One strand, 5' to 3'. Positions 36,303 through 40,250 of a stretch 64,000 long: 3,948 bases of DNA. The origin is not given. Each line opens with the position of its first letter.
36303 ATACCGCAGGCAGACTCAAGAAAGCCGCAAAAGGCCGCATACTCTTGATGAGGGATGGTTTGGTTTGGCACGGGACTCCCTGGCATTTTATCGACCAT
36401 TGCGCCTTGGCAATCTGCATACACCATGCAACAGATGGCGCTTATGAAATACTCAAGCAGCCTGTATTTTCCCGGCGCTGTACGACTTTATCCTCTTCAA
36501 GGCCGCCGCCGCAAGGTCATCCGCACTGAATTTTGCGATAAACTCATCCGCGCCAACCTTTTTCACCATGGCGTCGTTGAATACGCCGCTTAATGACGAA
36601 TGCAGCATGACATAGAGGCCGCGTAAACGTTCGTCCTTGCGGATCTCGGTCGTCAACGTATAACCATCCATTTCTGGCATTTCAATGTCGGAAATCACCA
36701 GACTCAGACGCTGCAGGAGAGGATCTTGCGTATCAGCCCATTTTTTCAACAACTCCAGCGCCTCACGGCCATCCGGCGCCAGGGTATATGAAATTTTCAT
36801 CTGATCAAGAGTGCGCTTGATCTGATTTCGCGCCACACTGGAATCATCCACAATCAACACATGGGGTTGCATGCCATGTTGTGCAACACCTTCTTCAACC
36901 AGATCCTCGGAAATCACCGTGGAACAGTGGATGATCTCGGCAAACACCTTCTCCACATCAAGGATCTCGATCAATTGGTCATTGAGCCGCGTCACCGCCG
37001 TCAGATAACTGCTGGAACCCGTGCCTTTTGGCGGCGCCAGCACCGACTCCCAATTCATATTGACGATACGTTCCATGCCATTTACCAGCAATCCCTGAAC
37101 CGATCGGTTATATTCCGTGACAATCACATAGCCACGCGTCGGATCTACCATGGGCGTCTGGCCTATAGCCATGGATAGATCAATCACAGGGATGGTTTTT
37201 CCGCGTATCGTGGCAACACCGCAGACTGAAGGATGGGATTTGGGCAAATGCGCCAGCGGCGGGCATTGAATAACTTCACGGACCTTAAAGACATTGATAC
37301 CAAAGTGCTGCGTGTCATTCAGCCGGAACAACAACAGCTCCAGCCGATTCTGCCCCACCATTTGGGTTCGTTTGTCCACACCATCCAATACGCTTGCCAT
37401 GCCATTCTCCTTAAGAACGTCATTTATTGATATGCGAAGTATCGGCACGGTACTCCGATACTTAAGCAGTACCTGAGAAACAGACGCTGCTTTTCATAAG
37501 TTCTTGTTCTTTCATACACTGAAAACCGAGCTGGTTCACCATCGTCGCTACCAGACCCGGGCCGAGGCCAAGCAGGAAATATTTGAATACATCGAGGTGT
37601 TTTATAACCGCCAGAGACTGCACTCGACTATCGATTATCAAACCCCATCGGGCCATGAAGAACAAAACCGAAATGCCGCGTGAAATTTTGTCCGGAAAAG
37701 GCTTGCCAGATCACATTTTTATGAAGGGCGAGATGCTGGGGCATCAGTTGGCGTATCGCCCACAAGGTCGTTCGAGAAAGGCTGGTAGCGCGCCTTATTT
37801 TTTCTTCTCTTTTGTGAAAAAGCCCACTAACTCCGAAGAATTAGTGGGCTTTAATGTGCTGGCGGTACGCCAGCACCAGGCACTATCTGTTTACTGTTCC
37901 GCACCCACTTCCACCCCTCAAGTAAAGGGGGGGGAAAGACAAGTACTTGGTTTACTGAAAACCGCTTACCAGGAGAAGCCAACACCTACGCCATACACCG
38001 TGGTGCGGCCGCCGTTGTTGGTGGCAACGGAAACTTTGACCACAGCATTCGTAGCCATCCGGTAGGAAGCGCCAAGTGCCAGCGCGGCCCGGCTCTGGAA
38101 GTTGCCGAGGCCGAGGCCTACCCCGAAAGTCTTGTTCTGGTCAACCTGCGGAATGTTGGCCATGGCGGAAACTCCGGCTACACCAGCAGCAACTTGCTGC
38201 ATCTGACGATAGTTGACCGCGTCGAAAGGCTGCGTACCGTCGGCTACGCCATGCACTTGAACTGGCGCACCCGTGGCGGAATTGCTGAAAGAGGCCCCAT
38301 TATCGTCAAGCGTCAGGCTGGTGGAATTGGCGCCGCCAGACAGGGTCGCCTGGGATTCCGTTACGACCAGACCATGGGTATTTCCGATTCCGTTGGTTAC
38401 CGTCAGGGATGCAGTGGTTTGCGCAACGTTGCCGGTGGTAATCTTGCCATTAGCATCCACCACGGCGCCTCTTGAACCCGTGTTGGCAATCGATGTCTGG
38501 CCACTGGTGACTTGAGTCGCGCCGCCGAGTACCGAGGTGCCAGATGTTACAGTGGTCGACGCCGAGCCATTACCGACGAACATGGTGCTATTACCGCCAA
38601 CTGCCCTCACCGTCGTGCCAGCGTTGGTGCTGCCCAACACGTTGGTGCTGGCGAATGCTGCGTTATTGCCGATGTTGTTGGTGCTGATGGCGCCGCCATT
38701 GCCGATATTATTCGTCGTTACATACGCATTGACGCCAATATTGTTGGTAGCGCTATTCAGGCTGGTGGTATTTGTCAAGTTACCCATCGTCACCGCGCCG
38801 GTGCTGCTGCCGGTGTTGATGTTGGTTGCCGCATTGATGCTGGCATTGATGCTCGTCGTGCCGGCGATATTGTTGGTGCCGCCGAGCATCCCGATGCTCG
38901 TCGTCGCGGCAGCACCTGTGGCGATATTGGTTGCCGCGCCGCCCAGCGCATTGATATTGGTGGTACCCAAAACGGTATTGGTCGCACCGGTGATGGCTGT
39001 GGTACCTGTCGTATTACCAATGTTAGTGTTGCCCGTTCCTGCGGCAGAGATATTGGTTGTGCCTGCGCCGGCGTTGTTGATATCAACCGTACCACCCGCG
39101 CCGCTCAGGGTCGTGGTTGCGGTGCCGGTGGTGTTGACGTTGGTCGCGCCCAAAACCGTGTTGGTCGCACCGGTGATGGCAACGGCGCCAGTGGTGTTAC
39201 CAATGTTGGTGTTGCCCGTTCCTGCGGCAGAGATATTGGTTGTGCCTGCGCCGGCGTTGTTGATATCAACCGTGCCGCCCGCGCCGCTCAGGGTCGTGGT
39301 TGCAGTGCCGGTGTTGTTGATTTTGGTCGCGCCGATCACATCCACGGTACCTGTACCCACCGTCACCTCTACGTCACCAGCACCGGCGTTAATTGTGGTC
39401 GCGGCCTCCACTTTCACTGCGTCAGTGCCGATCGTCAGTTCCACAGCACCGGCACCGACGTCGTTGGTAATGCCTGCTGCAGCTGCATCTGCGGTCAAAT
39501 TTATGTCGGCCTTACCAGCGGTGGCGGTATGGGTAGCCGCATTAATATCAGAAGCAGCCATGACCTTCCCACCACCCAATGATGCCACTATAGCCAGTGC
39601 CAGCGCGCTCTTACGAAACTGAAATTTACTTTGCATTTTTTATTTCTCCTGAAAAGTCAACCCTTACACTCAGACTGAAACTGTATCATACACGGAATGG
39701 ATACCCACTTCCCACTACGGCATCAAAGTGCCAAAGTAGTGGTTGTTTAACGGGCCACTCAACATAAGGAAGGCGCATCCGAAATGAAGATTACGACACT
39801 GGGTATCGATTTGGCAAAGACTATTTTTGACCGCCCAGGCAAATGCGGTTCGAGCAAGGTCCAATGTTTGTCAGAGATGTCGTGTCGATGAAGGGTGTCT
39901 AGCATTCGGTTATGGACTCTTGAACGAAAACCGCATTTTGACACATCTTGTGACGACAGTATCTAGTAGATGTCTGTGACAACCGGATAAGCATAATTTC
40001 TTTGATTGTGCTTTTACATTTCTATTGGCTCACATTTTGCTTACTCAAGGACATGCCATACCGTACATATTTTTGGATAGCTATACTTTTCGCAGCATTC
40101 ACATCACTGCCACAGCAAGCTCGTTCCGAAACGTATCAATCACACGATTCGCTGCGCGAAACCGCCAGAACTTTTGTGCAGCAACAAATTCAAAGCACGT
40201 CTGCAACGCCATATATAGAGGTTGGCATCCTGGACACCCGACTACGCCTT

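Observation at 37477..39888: Trimeric autotransporter adhesin with perfect 180-nt tandem repeats, flanked by IS3- and IS110-family remnants, inserted between cheV and flgA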

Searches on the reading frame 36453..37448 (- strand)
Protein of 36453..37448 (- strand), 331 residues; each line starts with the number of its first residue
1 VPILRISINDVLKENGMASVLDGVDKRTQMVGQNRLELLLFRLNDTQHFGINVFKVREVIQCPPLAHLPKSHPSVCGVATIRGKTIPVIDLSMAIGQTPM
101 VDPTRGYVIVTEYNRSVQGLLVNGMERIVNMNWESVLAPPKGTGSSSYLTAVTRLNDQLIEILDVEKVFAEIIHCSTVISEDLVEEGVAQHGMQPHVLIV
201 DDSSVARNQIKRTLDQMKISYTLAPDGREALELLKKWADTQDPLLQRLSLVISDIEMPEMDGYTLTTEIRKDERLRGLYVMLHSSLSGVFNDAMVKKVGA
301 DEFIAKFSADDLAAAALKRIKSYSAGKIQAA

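Call 4: search_protein_families(library=pfam, proteins=[window:36453-37448:-], max_evalue=0.1)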
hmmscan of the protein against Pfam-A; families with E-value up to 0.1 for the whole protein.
window:36453-37448:- (331 aa): 2 families
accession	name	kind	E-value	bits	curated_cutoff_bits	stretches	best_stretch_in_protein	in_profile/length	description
PF01584.24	CheW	-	3.8e-34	117.7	23.5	1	37-171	1-136/138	CheW-like domain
PF00072.30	Response_reg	-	1.2e-16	61.3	30.2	1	197-313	1-107/111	Response regulator receiver domain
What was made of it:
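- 36453..37448 (-): cheV (CheW + receiver domains); flanking ancestral gene. The likely true start is the ATG at 37403. Pfam CheW E=3.8e-34 and Response_reg E=1.2e-16 (call 4).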

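Call 5: search_protein_families(library=ncbifam, proteins=[window:36453-37448:-], max_evalue=0.1)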
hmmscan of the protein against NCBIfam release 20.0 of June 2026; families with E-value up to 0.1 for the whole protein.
window:36453-37448:- (331 aa): 69 families (the best 25 are shown)
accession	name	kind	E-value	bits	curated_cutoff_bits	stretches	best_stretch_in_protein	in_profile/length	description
NF007903.0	PRK10612.1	equivalog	5.7e-13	48.9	260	1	35-169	16-151/167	chemotaxis protein CheW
NF046020.1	HisKinCckABruc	equivalog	1.4e-10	39.8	1000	1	192-315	748-862/868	cell cycle histidine kinase CckA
NF045944.1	ResRegRpaBCyano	equivalog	2e-10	40.4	330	1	198-320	1-115/229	response regulator transcription factor RpaB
NF008099.0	PRK10841.1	equivalog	2.6e-10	38.7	920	1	140-273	773-894/949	two-component system sensor histidine kinase RcsC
NF001965.0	PRK00742.1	subfamily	4.1e-10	39.4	293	1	196-310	5-111/357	chemotaxis-specific protein-glutamate methyltransferase CheB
NF007969.0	PRK10693.1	equivalog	3.8e-09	36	329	1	194-306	7-108/337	two-component system response regulator RssB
NF007135.0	PRK09581.1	equivalog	3.9e-09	35.8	474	1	193-323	1-119/457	PleD family two-component system response regulator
NF053512.1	nitric_RR_NosR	exception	5.1e-09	35.7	400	1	197-271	1-66/422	response regulator c-di-GMP phosphodiesterase, NosR family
NF011874.0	PRK15347.1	equivalog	1.4e-08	33.3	852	1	194-283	690-770/921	two component system sensor kinase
NF041945.1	LuxN_Vibrio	equivalog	4.4e-08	31.7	1550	1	181-271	707-788/839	quorum-sensing autoinducer 1 sensor kinase/phosphatase LuxN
NF050064.1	BlResRespRegCbrR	equivalog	4.7e-08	32.4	600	1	205-321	134-241/415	bile resistance response regulator CbrR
NF047465.1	hybrid_HK_LvrA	exception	1.3e-07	30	1200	1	185-315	458-579/819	hybrid histidine kinase/response regulator LvrA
TIGR01818.1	ntrC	equivalog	2.6e-07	29.8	558.6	1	197-317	1-111/463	nitrogen regulation protein NR(I)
NF041733.1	resp_reg_CseB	equivalog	3e-07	30.1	350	1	196-308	2-102/228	two-component system response regulator CseB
NF033120.0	vanR_FM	exception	3.6e-07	30.1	460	1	197-309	6-107/231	vancomycin resistance response regulator transcription factor, VanR-F/VanR-M family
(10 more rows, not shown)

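Call 11: find_encoding_contigs(protein=window:36453-37448:-, flank=10000, max_places=8)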
Protein window:36453-37448:- (331 aa): no gene with exactly this product is on record in the collection.

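Call 12: find_related_loci(query=window:36453-37448:-, collection=genome_contigs, flank=10000)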
Query window:36453-37448:- (331 aa) in genome_contigs; peptide patterns used: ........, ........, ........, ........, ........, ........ (x = any residue, [..] = any of these).
600 stretches matched a pattern (row limit reached: there are more); 536 encode a relative of the query (tblastn E <= 1e-3); the best 80 are kept; 80 distinct loci.
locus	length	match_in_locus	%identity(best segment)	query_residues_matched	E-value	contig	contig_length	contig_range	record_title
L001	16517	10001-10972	92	8-331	0e+0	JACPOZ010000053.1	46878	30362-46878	MAG: Gammaproteobacteria bacterium isolate NC_groundwater_614_Pr5_B-0.1um_57_15 alan_book_18_scaffold_247162, whole geno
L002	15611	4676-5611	64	17-331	6e-132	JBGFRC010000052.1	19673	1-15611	MAG: Pseudomonadota bacterium isolate BA1A108.2019.Bin.10 NODE_1304_length_19673_cov_11.491561, whole genome shotgun seq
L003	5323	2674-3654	56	9-330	1e-121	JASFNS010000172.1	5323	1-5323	MAG: Thiogranum sp. isolate D0819M02metaG_Bin_1_Cleaned_1 D0819M02metaG_FD_scaffold_8645_c1, whole genome shotgun sequen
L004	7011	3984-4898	61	17-321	1e-120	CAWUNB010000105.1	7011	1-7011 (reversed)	MAG: uncultured Thiotrichales bacterium isolate SRR1522971_concoct_148_1705335402 genome assembly, contig: ERZ11848521.8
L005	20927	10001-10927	58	13-321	4e-119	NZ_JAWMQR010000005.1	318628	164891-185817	Halioxenophilus sp. WMMB6 NODE_5_length_318628_cov_28.326652, whole genome shotgun sequence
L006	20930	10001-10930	58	13-322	2e-118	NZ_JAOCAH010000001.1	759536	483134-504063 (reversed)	Pseudomonas sp. GD03944 1, whole genome shotgun sequence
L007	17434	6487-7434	57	9-323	4e-118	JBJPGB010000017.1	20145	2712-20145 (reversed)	MAG: Methylophagaceae bacterium isolate bin_07_a k141_755859, whole genome shotgun sequence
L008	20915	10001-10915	58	17-321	5e-118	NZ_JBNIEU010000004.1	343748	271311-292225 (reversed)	Aestuariirhabdus sp. LZHN29 LZHN29_scaffold4, whole genome shotgun sequence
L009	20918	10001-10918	58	17-322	3e-117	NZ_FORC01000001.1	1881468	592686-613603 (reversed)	Phytopseudomonas argentinensis strain LMG 22563, whole genome shotgun sequence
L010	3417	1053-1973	56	17-323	2e-120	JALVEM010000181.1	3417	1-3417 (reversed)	MAG: Thiohalobacter sp. isolate 134-614_metabat2_scaf2bin.111 134-614_scaffold_28060_c1, whole genome shotgun sequence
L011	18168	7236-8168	58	12-322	3e-116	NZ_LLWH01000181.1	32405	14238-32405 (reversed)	Pseudomonas endophytica strain BSTT44 contig_44, whole genome shotgun sequence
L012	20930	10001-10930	58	13-322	1e-116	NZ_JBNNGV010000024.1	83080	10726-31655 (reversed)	Pseudomonas sp. NPDC078416 NPDC078416_31_G9.ctg-0024, whole genome shotgun sequence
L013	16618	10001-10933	58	16-326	2e-116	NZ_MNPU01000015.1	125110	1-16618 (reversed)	Pseudomonas gessardii strain DSM 17152 15_125110_32.9712, whole genome shotgun sequence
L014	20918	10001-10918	60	9-315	6e-116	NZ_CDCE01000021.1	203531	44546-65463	Aeromonas diversa CDC 2478-85 strain CECT 4254, whole genome shotgun sequence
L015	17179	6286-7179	59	17-315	5e-116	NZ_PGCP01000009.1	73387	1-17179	Aeromonas lusitana strain MDC 2473 A_lusitana_712_R1_new_trimmed_contig_9, whole genome shotgun sequence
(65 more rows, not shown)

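Call 79: find_encoding_contigs(protein=window:36453-37403:-, flank=6000, max_places=6)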
Protein window:36453-37403:- (316 aa): no gene with exactly this product is on record in the collection.

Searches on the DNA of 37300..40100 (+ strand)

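Call 18: search_dna_similar(query=window:37449-37965:+, collection=plasmids, mode=distant, max_rows=15, max_evalue=0.01)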
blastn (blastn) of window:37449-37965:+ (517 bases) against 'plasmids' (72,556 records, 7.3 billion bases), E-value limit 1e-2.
Records with a match: 44; places in all: 59; records where one place covers at least 80% of the query: 0.
Best place of each record, by identity: 95-99% 1; 80-90% 5; 60-80% 38.
By first word of the organism name: Roseomonas 10; Bradyrhizobium 9; Aeromonas 4; Burkholderia 4; Paraburkholderia 3; Xanthomonas 3; Deinococcus 2; Candidatus 2; Microvirga 1; Methylomonas 1; and 5 more.
By predicted mobility (MOB-suite, as given by PLSDB): non-mobilizable 25; mobilizable 13; conjugative 6.
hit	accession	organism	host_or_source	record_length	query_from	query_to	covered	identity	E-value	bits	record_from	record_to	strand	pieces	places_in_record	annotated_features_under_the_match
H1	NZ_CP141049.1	Microvirga lotononidis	-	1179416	59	206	29%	68.0%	1e-3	53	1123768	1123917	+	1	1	none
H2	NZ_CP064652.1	Methylomonas sp. LL1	soil,riparian wetland soil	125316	59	177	23%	77.3%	3e-16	94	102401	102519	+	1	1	IS3 family transposase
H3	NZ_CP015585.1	Roseomonas gilardii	Purified bacterial strains from deep ...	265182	59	189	25%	70.2%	2e-6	62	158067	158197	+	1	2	none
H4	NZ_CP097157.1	Deinococcus sp. QL22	-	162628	59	181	24%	71.5%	1e-7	65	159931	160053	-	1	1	none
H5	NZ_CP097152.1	Deinococcus sp. QL22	-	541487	59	181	24%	70.7%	2e-6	61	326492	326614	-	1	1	none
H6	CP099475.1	Roseomonas mucosa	Human skin,single cell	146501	59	178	23%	71.7%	1e-7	64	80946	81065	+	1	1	none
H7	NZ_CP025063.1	Roseomonas mucosa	Homo sapiens,Clinical, healthy, human ...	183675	59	178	23%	71.7%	1e-7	64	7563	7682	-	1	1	none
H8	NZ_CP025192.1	Roseomonas mucosa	Homo sapiens,clinical, human skin, ...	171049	59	178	23%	71.7%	1e-7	64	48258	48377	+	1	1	none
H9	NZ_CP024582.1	Roseomonas sp. FDAARGOS_362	Homo sapiens,peripheral Blood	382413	59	177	23%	72.3%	4e-8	67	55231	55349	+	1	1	IS3 family transposase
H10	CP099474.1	Roseomonas mucosa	Human skin,single cell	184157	59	177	23%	72.3%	4e-8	67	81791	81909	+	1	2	none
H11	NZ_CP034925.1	Roseomonas mucosa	Homo sapiens,tissue sample,Clinical, ...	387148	59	177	23%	72.3%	4e-8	67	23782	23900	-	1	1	IS3 family transposase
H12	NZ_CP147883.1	Roseomonas mucosa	-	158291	59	177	23%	71.4%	5e-7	63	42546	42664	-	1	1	none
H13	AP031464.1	Roseomonas mucosa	Homo sapiens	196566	59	177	23%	71.4%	5e-7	63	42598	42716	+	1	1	hypothetical protein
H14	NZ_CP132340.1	Janthinobacterium sp. J1-1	pure culture,Mixed solution of sediment ...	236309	71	178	21%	75.0%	3e-10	74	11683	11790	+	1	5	IS3 family transposase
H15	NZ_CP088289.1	Bradyrhizobium septentrionale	Glycine max cv. AC Glengarry,Cell ...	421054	59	162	20%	76.0%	8e-11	76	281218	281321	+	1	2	none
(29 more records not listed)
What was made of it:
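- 37466..37713 (+): IS3-family relic: the last ~68 codons of orfB (clear from 37477, stop at 37683) plus an intact right inverted repeat (about 37685-37713) ending in ...AGATCA. 77% nt identity to the Methylomonas sp. LL1 plasmid IS3 (call 18).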

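Call 21: get_annotated_region(hit=H2, flank=2500)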
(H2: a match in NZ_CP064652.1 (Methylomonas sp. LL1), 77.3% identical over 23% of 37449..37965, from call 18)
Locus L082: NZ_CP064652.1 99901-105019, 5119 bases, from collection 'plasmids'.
description: Methylomonas sp. LL1 plasmid unnamed1, complete sequence
organism: Methylomonas sp. LL1 (NCBI taxid 2785785)
taxonomy: Bacteria; Pseudomonadota; Gammaproteobacteria; Methylococcales; Methylococcaceae; Methylomonas; Methylomonas sp. LL1
host: -; source: soil,riparian wetland soil; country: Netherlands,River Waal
typing (MOB-suite, as given by PLSDB): non-mobilizable
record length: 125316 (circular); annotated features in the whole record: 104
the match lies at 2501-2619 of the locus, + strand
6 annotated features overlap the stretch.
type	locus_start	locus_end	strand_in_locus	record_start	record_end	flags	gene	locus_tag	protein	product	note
CDS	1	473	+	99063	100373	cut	-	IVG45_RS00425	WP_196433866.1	restriction endonuclease subunit S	GO:0006304 - DNA modification [Evidence IEA]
CDS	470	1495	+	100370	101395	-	-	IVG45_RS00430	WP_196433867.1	AAA family ATPase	-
CDS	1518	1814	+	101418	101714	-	-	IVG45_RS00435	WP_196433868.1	transposase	GO:0006313 - DNA transposition [Evidence IEA]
CDS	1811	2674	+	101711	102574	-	-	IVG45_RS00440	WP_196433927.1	IS3 family transposase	-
CDS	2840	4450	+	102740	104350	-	-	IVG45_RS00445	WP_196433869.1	type I restriction-modification system subunit M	GO:0006306 - DNA methylation [Evidence IEA]; GO:0009307 - DNA restriction-modification system [Evidence IEA]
CDS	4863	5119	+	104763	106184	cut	-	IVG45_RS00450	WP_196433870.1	SMEK domain-containing protein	-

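Call 38: search_rna_families(source=window, start=37300, end=40100, threshold=evalue, max_evalue=1)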
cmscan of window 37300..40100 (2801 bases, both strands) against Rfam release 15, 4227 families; matches with E-value up to 1: 2.
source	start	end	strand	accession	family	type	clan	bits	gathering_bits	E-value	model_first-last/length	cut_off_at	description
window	38668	38719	+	RF01059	mir-598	Gene; miRNA;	-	21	69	0.45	1-80/80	no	mir-598 microRNA precursor family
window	39075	39152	-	RF04137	MIR834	Gene; miRNA;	-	19.6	200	0.31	1-181/181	no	MIR834 microRNA precursor family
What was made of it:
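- Tried and rejected: Rfam found no RNA family in 37300-40100 (call 38).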

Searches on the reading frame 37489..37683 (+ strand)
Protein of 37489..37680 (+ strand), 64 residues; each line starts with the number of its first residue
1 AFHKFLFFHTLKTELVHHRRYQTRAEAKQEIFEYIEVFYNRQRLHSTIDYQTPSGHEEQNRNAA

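Call 4: search_protein_families(library=pfam, proteins=[window:37504-37683:+], max_evalue=0.1)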
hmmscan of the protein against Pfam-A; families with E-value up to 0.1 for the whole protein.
window:37504-37683:+ (59 aa): 2 families
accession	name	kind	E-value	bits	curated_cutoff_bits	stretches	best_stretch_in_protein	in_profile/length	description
PF13333.12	rve_2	-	2.1e-16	60.3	22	1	2-55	3-55/56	Integrase core domain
PF13683.12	rve_3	-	1.9e-06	28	26.5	1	2-48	22-67/67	Integrase core domain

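Call 5: search_protein_families(library=ncbifam, proteins=[window:37504-37683:+], max_evalue=0.1)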
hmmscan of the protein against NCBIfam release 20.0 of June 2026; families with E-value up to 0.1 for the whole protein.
window:37504-37683:+ (59 aa): 2 families
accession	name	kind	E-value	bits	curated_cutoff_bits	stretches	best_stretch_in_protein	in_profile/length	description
NF033516.0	transpos_IS3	equivalog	3.7e-16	59.3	160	1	2-49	320-366/369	IS3 family transposase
NF033577.2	transpos_IS481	equivalog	1.2e-05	25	224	1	2-49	235-281/284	IS481 family transposase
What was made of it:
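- Checked: The IS3 OrfB C-terminal relic at 37477-37683(+) is significant (rve_2 E=2e-16; NCBIfam IS3 profile positions 320-366 of 369, E=3.7e-16; calls 4, 5).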

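Call 8: search_protein_families(library=pfam, proteins=[window:37489-37680:+], max_evalue=10)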
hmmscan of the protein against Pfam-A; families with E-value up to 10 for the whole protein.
seq(64 aa): 2 families
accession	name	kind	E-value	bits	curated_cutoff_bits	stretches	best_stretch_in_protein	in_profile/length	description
PF13333.12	rve_2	-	2.5e-16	60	22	1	7-60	3-55/56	Integrase core domain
PF13683.12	rve_3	-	2.6e-06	27.5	26.5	1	7-53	22-67/67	Integrase core domain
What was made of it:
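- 37466..37713 (+): rve_2 E=2e-16 and NCBIfam IS3 E=3.7e-16 (calls 4, 5, 8).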
